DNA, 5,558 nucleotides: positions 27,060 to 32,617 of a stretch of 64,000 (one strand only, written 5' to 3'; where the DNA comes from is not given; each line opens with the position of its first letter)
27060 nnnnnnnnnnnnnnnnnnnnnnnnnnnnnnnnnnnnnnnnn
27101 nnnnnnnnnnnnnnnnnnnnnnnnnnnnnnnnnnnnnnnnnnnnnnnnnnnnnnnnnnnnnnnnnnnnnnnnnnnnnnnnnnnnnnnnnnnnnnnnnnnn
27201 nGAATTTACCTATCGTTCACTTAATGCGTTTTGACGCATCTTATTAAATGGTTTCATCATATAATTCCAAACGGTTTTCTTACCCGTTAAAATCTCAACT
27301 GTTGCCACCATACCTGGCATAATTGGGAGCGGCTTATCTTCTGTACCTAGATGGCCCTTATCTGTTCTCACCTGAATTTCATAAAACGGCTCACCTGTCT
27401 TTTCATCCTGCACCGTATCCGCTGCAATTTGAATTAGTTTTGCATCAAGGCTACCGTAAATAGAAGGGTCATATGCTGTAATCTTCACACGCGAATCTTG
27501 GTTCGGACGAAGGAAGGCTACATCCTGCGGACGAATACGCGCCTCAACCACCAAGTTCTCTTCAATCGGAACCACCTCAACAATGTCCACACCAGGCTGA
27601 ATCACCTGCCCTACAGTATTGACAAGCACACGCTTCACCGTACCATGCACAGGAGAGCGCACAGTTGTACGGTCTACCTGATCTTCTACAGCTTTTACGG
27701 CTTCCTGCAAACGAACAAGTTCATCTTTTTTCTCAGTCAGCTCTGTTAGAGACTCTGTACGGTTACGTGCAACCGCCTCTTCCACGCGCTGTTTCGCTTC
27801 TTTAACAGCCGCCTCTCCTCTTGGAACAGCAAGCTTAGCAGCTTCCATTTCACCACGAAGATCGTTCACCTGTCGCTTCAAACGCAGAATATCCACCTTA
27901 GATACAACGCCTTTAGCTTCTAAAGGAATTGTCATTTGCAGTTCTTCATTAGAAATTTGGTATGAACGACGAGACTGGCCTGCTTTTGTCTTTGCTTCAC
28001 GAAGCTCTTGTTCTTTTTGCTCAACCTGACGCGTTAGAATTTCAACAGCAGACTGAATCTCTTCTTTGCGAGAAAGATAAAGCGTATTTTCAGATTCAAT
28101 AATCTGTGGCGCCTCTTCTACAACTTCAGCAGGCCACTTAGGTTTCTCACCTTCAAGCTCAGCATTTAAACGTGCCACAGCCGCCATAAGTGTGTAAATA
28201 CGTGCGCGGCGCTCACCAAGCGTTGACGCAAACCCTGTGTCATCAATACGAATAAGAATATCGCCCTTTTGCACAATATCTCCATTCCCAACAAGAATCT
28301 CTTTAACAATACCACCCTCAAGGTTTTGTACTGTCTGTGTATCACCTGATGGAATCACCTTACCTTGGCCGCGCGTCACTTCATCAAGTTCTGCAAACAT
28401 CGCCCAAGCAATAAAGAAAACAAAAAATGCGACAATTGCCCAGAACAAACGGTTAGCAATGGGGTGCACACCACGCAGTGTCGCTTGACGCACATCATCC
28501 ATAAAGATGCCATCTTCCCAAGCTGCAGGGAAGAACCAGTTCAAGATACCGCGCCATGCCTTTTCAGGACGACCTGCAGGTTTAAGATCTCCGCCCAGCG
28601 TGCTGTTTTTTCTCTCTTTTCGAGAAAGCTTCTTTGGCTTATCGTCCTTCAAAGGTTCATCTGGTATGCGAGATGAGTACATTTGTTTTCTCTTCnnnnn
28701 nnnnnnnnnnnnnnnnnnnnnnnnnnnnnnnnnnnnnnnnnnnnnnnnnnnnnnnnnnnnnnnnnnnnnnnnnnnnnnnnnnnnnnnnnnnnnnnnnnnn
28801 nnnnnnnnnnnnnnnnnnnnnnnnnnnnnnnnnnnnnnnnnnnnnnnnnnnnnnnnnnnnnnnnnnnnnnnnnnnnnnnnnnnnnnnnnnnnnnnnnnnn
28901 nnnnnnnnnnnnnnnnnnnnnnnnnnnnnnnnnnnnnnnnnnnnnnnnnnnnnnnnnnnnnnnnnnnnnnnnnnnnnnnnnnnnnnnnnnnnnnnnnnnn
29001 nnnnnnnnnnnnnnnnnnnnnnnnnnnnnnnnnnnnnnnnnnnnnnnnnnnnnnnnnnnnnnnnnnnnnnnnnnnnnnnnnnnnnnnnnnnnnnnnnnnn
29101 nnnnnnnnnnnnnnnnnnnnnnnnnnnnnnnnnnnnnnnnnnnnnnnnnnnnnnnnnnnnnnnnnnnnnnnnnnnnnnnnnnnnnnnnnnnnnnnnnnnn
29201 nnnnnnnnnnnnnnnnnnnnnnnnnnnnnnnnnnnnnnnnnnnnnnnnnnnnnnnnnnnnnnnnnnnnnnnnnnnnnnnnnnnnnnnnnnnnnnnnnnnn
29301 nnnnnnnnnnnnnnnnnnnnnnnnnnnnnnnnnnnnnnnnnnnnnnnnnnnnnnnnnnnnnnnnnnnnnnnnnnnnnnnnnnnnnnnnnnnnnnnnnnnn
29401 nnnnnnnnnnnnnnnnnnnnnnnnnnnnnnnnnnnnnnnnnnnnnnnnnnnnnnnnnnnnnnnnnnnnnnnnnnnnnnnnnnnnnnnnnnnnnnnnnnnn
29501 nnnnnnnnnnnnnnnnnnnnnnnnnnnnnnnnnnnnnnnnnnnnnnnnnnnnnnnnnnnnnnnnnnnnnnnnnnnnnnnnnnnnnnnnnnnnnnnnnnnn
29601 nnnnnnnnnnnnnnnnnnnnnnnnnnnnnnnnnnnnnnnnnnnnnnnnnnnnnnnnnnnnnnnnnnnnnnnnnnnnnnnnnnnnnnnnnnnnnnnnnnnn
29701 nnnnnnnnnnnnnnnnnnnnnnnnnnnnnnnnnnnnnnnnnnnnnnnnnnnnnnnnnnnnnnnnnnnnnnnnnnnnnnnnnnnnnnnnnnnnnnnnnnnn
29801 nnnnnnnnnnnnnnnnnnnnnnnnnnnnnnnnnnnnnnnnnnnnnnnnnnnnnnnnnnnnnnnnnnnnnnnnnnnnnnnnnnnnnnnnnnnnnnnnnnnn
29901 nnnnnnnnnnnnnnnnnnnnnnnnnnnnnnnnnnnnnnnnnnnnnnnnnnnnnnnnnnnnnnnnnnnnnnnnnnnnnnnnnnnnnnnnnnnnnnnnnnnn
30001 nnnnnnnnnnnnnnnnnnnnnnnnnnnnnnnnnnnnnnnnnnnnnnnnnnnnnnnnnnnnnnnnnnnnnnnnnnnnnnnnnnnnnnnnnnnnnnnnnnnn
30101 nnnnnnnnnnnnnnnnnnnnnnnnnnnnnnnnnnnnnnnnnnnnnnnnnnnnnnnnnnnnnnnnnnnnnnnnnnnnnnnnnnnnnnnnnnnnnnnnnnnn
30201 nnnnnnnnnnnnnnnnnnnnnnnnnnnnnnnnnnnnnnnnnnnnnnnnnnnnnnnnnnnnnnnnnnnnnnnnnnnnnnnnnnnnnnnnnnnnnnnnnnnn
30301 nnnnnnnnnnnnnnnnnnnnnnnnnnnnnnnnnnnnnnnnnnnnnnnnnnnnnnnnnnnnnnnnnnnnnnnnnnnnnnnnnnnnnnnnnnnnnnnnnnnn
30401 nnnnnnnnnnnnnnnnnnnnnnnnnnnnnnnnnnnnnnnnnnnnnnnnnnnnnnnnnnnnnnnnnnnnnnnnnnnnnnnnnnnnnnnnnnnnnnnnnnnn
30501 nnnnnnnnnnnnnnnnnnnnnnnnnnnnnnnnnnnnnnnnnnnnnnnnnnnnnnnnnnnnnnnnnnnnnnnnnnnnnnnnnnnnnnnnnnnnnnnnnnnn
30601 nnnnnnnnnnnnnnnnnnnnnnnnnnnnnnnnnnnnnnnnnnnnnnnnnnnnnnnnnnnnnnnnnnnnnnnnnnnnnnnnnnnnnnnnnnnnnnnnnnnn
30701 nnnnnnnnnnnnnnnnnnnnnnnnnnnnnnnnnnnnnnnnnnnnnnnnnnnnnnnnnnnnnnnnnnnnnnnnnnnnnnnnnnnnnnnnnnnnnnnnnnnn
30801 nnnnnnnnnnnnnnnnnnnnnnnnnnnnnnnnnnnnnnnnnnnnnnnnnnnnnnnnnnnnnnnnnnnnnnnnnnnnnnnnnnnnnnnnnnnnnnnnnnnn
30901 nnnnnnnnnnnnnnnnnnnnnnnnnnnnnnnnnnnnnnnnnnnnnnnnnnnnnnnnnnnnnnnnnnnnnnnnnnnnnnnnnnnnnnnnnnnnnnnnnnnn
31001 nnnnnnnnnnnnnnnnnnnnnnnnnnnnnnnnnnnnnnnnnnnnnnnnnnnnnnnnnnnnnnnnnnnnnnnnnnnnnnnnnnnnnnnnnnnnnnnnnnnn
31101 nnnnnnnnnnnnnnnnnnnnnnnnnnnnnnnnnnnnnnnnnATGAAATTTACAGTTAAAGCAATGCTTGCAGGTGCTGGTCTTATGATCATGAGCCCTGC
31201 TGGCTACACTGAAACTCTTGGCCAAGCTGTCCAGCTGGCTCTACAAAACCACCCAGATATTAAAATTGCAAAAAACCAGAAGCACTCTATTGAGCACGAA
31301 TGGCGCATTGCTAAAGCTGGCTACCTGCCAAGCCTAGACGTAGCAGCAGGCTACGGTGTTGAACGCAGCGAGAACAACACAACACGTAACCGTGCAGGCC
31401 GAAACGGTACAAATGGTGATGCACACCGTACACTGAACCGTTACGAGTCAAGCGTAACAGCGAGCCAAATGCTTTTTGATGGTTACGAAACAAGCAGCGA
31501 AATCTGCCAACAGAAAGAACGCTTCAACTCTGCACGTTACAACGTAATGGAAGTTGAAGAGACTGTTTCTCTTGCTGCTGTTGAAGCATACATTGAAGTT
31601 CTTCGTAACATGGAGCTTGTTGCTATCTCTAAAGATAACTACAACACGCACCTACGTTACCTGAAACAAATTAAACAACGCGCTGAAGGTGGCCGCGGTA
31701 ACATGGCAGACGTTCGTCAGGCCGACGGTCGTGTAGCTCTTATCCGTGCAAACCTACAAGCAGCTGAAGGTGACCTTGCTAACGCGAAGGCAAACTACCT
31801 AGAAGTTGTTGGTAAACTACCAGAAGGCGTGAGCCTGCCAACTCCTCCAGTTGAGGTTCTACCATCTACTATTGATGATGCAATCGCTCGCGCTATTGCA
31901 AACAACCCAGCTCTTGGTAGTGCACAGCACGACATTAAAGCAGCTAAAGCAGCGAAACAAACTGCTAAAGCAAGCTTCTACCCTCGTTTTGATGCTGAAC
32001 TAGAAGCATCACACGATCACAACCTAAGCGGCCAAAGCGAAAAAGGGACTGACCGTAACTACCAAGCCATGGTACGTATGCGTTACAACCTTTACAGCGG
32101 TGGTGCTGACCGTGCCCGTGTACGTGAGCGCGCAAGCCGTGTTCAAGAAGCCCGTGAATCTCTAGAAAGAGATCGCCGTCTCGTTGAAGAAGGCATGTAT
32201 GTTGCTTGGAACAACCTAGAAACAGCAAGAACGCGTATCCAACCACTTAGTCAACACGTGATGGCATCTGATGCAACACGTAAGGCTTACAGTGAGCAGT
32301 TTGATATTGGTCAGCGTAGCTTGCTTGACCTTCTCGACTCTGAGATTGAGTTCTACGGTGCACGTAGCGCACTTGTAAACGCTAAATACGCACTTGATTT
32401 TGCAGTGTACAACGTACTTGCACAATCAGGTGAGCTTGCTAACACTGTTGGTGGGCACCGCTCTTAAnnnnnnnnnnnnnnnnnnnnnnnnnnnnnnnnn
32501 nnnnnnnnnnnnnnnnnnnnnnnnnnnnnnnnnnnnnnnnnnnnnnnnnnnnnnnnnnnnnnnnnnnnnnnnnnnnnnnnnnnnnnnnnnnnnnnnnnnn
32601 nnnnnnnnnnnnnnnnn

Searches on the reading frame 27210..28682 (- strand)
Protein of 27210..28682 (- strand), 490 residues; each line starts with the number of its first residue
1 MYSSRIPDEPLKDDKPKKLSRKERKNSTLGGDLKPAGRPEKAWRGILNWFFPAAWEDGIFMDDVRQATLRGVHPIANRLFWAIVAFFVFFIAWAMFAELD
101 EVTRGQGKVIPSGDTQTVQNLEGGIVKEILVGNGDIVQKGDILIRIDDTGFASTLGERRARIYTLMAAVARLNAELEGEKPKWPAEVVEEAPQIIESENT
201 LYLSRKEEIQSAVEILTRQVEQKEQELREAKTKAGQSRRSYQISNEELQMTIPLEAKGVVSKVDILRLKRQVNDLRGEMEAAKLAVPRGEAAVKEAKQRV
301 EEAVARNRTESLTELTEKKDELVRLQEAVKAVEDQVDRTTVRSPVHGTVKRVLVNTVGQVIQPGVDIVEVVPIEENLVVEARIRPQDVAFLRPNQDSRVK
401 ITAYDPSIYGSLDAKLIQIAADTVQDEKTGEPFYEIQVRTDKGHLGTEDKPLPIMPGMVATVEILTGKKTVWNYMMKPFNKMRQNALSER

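Call 16: search_protein_families(library=pfam, proteins=[window:27210-28682:-], max_evalue=0.001)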
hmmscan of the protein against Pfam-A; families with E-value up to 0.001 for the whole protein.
window:27210-28682:- (490 aa): 4 families
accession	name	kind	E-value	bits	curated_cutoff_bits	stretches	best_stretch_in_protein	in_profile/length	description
PF13437.12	HlyD_3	-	3.8e-17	63.4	22.2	1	340-457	1-106/106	HlyD family secretion protein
PF13533.13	Biotin_lipoyl_2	-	5.6e-06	26.5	29.8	1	117-147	2-32/32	Biotin-lipoyl like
PF00364.28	Biotin_lipoyl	-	6.9e-05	23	22.1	0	118-146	45-73/73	Biotin-requiring enzyme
PF16576.10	HlyD_D23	-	9.1e-05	22.3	30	0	245-406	15-174/214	Barrel-sandwich domain of CusB or HlyD membrane-fusion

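Call 55: search_protein_families(library=ncbifam, proteins=[window:27210-28682:-], max_evalue=0.01)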
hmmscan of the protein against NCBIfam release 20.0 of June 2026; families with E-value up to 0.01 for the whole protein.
window:27210-28682:- (490 aa): 12 families
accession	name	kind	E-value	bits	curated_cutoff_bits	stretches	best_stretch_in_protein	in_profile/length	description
TIGR01843.1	type_I_hlyD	subfamily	3.6e-116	388.6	208.65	1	79-490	7-422/422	HlyD family type I secretion periplasmic adaptor subunit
TIGR00998.1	8a0101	subfamily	3e-21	75.7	390.8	1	81-406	7-270/334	EmrA/EmrK family multidrug efflux transporter periplasmic adaptor subunit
TIGR03794.1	NHLM_micro_HlyD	equivalog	5.7e-15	55.1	156.2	1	82-370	25-284/421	NHLP bacteriocin system secretion protein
TIGR01000.1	bacteriocin_acc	subfamily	8.2e-14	51.3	258.85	1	265-477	246-451/457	bacteriocin secretion accessory protein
TIGR01730.1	RND_mfp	subfamily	5.1e-13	48.7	94.9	2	274-468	61-248/322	efflux RND transporter periplasmic adaptor subunit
NF011715.0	PRK15136.1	equivalog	7.7e-08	31.4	563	1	193-404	67-279/390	multidrug efflux MFS transporter periplasmic adaptor subunit EmrA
NF007785.0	PRK10476.1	equivalog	1.5e-06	27.3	376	0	82-176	17-109/347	multidrug transporter subunit MdtN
NF038010.1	ABC_adapt_DarC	equivalog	3.3e-06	26.1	450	0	307-368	198-259/417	darobactin export ABC transporter periplasmic adaptor subunit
NF007850.1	PRK10559.1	equivalog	9.5e-06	24.9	400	0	79-164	8-89/303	p-hydroxybenzoic acid efflux pump subunit AaeA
NF002939.0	PRK03598.1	equivalog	1.4e-05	24.5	393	1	123-247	52-168/332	secretion protein HlyD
NF045904.1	RND-peri-MexE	equivalog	0.0013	17.7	714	0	115-175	63-123/390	multidrug efflux RND transporter periplasmic adaptor subunit MexE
NF006761.0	PRK09282.1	domain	0.0026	16.3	402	0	221-370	434-589/591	pyruvate carboxylase subunit B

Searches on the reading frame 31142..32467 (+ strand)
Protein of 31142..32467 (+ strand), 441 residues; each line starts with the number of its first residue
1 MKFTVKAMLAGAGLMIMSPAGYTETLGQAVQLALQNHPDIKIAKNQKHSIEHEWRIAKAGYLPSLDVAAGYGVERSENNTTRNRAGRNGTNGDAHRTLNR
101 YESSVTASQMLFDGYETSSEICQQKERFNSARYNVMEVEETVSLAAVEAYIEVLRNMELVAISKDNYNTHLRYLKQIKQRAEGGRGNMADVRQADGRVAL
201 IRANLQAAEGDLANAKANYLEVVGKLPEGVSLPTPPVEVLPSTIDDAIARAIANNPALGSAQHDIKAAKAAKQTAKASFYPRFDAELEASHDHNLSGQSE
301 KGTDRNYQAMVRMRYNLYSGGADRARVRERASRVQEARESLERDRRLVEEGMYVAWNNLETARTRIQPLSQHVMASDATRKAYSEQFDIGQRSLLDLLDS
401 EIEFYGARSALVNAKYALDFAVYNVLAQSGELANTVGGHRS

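Call 16: search_protein_families(library=pfam, proteins=[window:31142-32467:+], max_evalue=0.001)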
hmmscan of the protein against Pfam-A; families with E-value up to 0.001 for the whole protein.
window:31142-32467:+ (441 aa): 1 family
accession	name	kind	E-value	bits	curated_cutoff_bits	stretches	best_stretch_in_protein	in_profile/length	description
PF02321.23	OEP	-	4e-57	193.5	22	2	245-424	2-181/187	Outer membrane efflux protein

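Call 55: search_protein_families(library=ncbifam, proteins=[window:31142-32467:+], max_evalue=0.01)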
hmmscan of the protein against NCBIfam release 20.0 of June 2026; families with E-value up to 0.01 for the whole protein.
window:31142-32467:+ (441 aa): 7 families
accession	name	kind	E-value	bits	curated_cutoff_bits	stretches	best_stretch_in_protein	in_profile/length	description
TIGR01844.1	type_I_sec_TolC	subfamily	8.6e-100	334.6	225.15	1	24-436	3-404/414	TolC family outer membrane protein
NF007002.0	PRK09465.1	equivalog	1.5e-31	109.4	495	1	1-430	1-424/460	outer membrane channel protein TolC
NF052390.1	efflux_OMP_AbuO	equivalog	4e-21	75.2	700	1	5-433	3-434/447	multidrug efflux outer membrane protein AbuO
TIGR01845.1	outer_NodT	subfamily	1.2e-16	60.6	210.05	1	26-415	59-443/460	efflux transporter outer membrane subunit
NF007347.1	PRK09837.1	subfamily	1.6e-05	24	598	1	244-318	64-136/461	Cu(I)/Ag(I) efflux RND transporter outer membrane protein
NF045679.1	DiMtlExpIhpA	equivalog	0.00061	18.6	650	1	242-397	31-181/424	divalent metal ion exporter subunit IhpA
NF033143.1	efflux_OM_AdeK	equivalog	0.0022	16.8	900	0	26-413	64-442/480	multidrug efflux RND transporter AdeIJK outer membrane channel subunit AdeK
